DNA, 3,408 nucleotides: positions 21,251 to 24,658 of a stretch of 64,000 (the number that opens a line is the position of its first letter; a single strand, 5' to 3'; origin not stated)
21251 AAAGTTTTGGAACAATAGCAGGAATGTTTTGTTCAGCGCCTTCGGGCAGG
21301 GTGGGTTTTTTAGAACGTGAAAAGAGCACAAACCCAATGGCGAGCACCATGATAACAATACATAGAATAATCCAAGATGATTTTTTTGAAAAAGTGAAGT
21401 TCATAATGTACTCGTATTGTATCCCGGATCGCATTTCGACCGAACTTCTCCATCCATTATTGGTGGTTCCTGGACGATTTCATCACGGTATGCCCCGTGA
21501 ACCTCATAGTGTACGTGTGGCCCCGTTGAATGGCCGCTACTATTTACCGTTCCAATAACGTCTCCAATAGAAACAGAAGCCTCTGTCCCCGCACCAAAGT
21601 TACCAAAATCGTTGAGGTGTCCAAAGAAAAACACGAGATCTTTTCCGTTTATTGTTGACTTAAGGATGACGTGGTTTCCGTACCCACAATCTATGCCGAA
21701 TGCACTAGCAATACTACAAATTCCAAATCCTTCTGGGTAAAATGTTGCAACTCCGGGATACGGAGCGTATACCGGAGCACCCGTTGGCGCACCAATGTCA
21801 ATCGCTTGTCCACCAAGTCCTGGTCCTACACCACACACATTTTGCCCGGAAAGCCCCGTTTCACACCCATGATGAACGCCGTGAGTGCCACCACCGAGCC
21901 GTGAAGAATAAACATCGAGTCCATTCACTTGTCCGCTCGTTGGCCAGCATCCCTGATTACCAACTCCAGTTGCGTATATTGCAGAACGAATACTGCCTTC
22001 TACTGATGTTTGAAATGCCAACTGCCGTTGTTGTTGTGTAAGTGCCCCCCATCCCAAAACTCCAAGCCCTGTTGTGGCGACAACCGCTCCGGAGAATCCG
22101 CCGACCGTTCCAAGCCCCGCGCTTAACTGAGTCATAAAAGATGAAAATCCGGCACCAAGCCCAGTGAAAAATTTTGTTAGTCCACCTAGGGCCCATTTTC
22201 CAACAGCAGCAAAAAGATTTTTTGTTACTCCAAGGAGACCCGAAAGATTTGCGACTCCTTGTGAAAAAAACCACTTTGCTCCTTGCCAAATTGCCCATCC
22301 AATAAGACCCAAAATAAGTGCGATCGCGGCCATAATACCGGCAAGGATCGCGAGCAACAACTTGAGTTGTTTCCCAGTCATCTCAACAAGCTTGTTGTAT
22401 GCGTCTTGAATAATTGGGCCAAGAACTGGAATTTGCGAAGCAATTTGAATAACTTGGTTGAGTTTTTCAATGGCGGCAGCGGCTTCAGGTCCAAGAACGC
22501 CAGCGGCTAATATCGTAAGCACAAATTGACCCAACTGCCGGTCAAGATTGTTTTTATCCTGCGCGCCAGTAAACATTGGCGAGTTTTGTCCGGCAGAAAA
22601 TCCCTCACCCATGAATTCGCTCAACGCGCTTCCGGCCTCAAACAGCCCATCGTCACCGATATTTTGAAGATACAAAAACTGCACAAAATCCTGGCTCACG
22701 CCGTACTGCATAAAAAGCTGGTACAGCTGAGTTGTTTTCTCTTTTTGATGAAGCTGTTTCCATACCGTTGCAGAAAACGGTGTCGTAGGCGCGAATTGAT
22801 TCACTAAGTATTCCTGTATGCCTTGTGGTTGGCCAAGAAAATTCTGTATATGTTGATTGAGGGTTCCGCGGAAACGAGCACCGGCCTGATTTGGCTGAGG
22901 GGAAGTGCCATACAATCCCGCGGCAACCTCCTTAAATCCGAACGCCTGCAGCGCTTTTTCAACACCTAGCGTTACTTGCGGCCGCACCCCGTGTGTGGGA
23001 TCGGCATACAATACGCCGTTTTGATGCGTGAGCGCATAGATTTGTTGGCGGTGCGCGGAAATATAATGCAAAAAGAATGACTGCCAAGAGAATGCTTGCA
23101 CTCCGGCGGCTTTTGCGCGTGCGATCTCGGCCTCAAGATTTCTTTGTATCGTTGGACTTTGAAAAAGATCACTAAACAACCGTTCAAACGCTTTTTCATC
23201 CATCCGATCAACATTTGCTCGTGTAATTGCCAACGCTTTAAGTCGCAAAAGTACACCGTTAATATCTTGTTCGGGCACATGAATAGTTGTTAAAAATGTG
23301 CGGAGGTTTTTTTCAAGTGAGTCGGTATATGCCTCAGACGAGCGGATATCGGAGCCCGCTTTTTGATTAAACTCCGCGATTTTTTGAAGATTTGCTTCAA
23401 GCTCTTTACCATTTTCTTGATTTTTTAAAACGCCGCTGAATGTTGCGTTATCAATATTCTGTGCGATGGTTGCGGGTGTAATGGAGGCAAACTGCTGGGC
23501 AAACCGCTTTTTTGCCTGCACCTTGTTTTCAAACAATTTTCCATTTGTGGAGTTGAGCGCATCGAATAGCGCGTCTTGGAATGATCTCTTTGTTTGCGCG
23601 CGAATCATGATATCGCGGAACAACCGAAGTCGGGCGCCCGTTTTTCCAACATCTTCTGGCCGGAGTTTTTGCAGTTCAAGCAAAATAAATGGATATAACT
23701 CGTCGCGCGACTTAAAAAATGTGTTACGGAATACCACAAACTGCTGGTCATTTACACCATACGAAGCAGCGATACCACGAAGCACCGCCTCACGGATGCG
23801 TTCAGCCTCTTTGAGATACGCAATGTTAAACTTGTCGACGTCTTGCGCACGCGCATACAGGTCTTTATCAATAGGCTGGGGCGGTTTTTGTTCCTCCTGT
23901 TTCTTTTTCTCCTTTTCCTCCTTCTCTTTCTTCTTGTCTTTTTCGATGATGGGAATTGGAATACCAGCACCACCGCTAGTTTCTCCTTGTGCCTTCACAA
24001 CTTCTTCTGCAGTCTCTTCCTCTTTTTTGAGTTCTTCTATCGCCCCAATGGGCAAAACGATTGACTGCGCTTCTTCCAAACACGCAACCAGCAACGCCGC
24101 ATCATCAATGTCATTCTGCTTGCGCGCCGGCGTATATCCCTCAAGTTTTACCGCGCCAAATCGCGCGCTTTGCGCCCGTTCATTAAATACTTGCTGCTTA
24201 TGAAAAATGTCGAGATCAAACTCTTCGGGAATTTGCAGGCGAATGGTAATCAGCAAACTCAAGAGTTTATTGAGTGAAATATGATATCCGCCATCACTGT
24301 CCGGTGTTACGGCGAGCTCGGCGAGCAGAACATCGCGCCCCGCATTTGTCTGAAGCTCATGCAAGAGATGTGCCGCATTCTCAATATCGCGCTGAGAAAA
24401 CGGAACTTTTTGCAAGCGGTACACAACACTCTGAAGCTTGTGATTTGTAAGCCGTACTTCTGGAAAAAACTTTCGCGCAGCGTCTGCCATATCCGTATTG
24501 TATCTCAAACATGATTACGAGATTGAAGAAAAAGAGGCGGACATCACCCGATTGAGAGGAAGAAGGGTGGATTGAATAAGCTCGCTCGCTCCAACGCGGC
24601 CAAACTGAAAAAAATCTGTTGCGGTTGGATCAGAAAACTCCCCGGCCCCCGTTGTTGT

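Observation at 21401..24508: Giant polytopic protein fusing a K/E-rich coiled region, Gly-rich TM bundle and M23 peptidase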

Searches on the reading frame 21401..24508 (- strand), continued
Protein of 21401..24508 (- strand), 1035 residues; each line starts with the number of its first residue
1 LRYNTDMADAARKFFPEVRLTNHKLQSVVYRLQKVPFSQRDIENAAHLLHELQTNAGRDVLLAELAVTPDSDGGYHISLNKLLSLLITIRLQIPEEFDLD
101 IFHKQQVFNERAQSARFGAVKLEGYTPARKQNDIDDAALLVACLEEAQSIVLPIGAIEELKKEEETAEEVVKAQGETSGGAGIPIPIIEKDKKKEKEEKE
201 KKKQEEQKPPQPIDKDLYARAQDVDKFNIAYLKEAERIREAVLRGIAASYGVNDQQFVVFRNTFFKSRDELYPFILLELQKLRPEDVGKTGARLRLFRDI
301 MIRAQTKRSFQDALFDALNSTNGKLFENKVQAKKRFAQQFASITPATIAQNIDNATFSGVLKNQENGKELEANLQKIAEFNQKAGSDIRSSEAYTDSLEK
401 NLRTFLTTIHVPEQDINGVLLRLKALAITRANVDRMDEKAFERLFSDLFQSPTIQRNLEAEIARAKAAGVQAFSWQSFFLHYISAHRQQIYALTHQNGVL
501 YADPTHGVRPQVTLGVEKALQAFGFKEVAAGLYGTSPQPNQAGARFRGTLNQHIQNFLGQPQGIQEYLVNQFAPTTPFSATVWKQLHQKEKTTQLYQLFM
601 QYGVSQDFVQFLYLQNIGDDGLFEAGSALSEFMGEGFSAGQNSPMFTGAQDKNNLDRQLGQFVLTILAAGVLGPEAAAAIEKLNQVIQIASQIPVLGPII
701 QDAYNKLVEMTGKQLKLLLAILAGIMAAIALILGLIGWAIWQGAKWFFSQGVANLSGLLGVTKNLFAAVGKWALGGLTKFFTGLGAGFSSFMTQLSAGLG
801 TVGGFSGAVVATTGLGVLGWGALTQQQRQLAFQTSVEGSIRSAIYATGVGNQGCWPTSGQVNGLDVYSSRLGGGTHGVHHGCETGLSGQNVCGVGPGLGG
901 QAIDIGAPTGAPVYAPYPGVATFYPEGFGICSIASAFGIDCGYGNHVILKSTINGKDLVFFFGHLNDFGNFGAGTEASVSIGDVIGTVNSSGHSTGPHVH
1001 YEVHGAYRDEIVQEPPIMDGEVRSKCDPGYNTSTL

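Call 57: fold_search(model_id=the predicted structure, library=pdb)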
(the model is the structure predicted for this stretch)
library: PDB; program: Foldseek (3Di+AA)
matches with E <= 10: 140; with E <= 0.001: 26
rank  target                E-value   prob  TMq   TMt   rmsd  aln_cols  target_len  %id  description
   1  4qpb_B                6.2e-05  1.00  0.09  0.56   8.8       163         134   21  Catalytic domain of the antimicrobial peptidase lysostaphin from Staphylococcus simulans crystallized in the absence o (released 2014-07-09)
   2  6smk_A                8.5e-05  1.00  0.08  0.56   9.2       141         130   33  Crystal structure of catalytic domain A109H mutant of prophage-encoded M23 protein EnpA from Enterococcus faecalis. (released 2020-09-09)
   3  6smk_E                9.3e-05  1.00  0.08  0.58   7.6       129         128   32  Crystal structure of catalytic domain A109H mutant of prophage-encoded M23 protein EnpA from Enterococcus faecalis. (released 2020-09-09)
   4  6smk_B                1.2e-04  1.00  0.08  0.54   8.8       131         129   30  Crystal structure of catalytic domain A109H mutant of prophage-encoded M23 protein EnpA from Enterococcus faecalis. (released 2020-09-09)
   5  4qpb_A                1.5e-04  1.00  0.09  0.54   9.0       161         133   20  Catalytic domain of the antimicrobial peptidase lysostaphin from Staphylococcus simulans crystallized in the absence o (released 2014-07-09)
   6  5j1l_B                1.6e-04  1.00  0.11  0.47  10.3       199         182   17  Crystal structure of Csd1-Csd2 dimer I (released 2016-10-19)
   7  6ue4_B                2.1e-04  1.00  0.08  0.22   9.5       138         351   22  ShyA Endopeptidase from Vibrio cholerae (Closed form) (released 2020-05-27)
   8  5j1l_A                2.3e-04  1.00  0.08  0.43   3.5       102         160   28  Crystal structure of Csd1-Csd2 dimer I (released 2016-10-19)
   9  5j1m_C                2.3e-04  1.00  0.08  0.42   8.1       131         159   24  Crystal structure of Csd1-Csd2 dimer II (released 2016-10-19)
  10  6ue4_A                3.2e-04  1.00  0.08  0.23   9.9       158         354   20  ShyA Endopeptidase from Vibrio cholerae (Closed form) (released 2020-05-27)
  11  5j1m_A                3.3e-04  1.00  0.09  0.50   7.9       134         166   23  Crystal structure of Csd1-Csd2 dimer II (released 2016-10-19)
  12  5j1l_D                3.5e-04  1.00  0.10  0.46   7.7       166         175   22  Crystal structure of Csd1-Csd2 dimer I (released 2016-10-19)
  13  5j1k                  4.0e-04  1.00  0.11  0.49  10.4       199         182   18  Crystal structure of Csd2-Csd2 dimer (released 2016-10-19)
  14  4lxc_D                4.8e-04  1.00  0.10  0.32   9.3       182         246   19  The antimicrobial peptidase lysostaphin from Staphylococcus simulans (released 2014-07-09)
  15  9k2v_A                4.8e-04  0.92  0.08  0.09  33.4       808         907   13  Cyanophage A4 pre-ejectosome (released 2025-04-09)
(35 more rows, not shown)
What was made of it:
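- On Peptidase M23 (PF01551, LytM/lysostaphin type): Foldseek against the PDB gives lysostaphin, EnpA, LytM, Csd3 and ShyA at probability 1.0 (call 57).
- Checked: Foldseek on the model gives lysostaphin, EnpA and LytM at probability 1.0 (call 57).
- The low-confidence full-length model gives a weak long Foldseek alignment to a cyanophage pre-ejectosome protein (call 57).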

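Call 61: search_dna_similar(query=window:21929-24490:-, collection=plasmids, mode=protein, max_evalue=0.01, max_rows=10)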
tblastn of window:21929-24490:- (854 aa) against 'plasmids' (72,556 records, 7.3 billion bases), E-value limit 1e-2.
No match.
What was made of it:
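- On Gram-positive VirB1-like T4SS hydrolases (PrgK/TraG type): tblastn of aa 1-854 against 72,556 plasmids gave no match (call 61).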

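Call 62: search_dna_similar(query=window:21929-24490:-, collection=phages, mode=protein, max_evalue=0.01, max_rows=10)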
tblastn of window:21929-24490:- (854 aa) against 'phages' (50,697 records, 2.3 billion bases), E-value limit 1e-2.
No match.

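Call 68: find_encoding_contigs(protein=P0004, flank=10000, max_places=2)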
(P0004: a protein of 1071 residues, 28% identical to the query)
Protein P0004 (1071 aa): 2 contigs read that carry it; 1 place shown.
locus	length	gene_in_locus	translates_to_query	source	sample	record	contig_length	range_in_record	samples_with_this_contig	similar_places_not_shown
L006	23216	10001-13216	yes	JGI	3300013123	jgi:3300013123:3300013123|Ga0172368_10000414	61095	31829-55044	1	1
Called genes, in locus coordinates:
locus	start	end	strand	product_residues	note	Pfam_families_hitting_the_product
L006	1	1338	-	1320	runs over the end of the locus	-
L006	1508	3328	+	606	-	-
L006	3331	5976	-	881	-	-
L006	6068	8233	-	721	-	-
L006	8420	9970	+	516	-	-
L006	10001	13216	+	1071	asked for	-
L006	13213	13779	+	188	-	-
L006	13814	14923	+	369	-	PF12666:PrgI (weak)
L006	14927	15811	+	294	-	PF26593:TraC-like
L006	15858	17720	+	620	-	PF03135:CagE_TrbE_VirB (weak), PF01935:DUF87 (weak), PF12846:AAA_10, PF19044:P-loop_TraG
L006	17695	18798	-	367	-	PF00712:DNA_pol3_beta, PF02767:DNA_pol3_beta_2, PF02768:DNA_pol3_beta_3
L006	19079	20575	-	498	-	PF01695:IstB_IS21, PF00308:Bac_DnaA, PF00004:AAA (weak), PF08299:Bac_DnaA_C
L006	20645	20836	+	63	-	-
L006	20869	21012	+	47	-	PF00468:Ribosomal_L34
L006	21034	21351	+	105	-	PF00825:Ribonuclease_P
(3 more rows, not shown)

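Call 69: find_encoding_contigs(protein=P0012, flank=10000, max_places=2)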
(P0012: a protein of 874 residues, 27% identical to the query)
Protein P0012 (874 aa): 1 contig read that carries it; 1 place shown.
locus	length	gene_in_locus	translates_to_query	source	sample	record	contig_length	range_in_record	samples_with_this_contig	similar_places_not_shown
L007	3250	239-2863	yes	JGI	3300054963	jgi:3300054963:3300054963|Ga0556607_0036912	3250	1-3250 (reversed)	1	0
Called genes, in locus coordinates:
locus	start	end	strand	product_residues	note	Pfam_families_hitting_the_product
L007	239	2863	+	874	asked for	-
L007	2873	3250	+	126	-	?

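Call 83: list_cluster_members(proteins=[P0003, P0004, P0005, P0006, P0007, P0008, P0012, P0002])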
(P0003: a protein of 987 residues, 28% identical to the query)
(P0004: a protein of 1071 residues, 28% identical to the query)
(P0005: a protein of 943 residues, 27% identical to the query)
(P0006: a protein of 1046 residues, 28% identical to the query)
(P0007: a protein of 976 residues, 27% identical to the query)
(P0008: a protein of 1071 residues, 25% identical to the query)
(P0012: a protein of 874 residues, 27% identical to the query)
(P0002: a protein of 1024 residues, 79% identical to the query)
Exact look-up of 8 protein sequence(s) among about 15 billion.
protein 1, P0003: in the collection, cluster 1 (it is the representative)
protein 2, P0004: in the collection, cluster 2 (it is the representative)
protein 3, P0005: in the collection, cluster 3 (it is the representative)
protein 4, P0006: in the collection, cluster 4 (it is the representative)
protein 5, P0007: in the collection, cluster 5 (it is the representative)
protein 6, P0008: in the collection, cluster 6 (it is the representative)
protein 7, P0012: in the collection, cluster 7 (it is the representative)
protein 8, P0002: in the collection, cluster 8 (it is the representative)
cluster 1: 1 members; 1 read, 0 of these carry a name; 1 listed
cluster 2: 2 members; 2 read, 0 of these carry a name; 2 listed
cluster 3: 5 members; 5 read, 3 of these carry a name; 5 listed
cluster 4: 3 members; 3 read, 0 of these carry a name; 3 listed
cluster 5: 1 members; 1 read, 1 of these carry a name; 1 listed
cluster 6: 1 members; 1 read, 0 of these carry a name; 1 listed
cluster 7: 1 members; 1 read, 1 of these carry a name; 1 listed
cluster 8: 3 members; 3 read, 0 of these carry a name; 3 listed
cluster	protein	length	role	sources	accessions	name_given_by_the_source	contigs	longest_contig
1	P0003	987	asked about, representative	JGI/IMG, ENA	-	-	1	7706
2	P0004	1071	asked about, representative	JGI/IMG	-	-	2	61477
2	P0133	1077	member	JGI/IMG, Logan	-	-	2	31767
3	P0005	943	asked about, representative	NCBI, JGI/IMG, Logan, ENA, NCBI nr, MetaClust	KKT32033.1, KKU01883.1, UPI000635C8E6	MAG: Glycine-rich cell wall protein [Microgenomates group bacterium GW2011_GWF2_45_18] | MAG: Glycine-rich cell wall protein [Microgenomates group bacterium GW2011_GWF1_44_10] | status=active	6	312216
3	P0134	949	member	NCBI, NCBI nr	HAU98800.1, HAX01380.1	MAG TPA: hypothetical protein DCW55_01070 [Candidatus Pacebacteria bacterium] | hypothetical protein [Candidatus Paceibacterota bacterium]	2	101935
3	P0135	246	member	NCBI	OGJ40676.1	MAG: hypothetical protein A2378_01405, partial [Candidatus Pacebacteria bacterium ...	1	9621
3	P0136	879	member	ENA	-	-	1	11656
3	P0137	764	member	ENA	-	-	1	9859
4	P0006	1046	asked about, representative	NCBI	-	-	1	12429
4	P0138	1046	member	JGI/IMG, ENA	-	-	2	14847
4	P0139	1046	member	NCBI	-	-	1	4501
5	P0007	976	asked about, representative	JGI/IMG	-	hypothetical protein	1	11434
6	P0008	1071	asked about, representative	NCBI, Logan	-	-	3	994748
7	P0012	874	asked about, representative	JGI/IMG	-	hypothetical protein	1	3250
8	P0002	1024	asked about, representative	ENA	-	-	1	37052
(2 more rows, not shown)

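Call 102: find_encoding_contigs(protein=P0005, flank=6000, max_places=1)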
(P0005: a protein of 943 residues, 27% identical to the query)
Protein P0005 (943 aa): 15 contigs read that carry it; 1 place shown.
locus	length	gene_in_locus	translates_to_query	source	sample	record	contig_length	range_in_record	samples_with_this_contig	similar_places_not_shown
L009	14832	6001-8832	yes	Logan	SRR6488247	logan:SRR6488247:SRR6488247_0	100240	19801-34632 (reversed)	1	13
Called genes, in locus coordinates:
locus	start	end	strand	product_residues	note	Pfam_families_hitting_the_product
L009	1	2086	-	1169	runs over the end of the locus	-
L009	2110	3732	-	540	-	-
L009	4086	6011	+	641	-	-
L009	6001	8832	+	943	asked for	PF01551:Peptidase_M23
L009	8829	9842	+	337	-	-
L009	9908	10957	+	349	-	PF12666:PrgI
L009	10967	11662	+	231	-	PF26593:TraC-like (weak)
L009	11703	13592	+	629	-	PF01935:DUF87, PF12846:AAA_10, PF19044:P-loop_TraG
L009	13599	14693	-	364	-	PF00712:DNA_pol3_beta, PF02767:DNA_pol3_beta_2, PF02768:DNA_pol3_beta_3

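Call 103: find_encoding_contigs(protein=P0006, flank=6000, max_places=1)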
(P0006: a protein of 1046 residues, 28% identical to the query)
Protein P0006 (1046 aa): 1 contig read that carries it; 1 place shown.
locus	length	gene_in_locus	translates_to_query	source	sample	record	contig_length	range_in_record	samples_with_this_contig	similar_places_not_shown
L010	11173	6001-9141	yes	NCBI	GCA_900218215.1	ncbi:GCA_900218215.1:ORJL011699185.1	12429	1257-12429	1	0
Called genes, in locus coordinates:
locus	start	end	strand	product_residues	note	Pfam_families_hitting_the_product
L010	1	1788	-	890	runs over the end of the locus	-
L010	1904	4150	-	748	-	-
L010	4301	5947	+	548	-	-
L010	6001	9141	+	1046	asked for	PF01551:Peptidase_M23 (weak)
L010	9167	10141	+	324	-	-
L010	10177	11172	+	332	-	?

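Call 104: find_encoding_contigs(protein=P0007, flank=6000, max_places=1)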
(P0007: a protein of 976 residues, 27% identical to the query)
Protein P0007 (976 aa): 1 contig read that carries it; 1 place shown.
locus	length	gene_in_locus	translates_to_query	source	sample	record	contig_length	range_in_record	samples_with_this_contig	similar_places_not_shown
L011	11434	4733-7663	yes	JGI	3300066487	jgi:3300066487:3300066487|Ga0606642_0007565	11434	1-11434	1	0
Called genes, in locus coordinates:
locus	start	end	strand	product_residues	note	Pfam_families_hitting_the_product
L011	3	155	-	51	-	?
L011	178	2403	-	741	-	-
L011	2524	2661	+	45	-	-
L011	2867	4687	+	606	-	-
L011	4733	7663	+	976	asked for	-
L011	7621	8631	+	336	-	PF01551:Peptidase_M23 (weak)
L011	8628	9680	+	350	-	-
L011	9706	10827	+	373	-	PF12666:PrgI (weak)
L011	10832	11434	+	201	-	?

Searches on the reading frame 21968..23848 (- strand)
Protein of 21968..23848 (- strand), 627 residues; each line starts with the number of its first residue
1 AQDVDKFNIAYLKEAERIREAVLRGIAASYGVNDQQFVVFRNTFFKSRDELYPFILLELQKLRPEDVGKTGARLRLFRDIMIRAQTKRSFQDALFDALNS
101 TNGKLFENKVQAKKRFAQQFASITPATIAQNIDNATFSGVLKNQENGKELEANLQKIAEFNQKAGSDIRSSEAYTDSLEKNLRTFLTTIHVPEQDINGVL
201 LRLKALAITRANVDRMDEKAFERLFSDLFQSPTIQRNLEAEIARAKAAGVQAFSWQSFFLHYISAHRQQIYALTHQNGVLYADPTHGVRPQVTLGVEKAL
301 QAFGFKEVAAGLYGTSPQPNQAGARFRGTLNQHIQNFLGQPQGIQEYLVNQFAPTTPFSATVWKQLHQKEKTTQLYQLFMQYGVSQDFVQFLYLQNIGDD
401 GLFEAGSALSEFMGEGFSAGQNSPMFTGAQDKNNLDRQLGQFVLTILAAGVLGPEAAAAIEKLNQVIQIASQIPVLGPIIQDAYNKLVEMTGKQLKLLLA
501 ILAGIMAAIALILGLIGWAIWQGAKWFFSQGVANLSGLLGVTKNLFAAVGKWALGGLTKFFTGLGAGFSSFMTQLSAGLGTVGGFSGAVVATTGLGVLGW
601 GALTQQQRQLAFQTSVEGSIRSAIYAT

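Call 31: find_homologous_proteins(query=A2, max_evalue=0.001)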
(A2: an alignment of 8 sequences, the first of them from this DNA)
Query A2 (8 sequences) (627 aa, profile of the alignment): 2 proteins with E <= 0.001 among 8000 candidates.
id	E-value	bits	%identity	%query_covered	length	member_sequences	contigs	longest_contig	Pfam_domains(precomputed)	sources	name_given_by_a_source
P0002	1.1e-223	763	84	100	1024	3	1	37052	PF01551.30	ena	-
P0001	1.6e-222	759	100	100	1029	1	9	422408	PF01551.30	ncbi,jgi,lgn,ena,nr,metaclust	ncbi:MAG TPA: hypothetical protein DCX25_04230 [Candidatus Pacebacteria bacterium]|nr:MAG: hypotheti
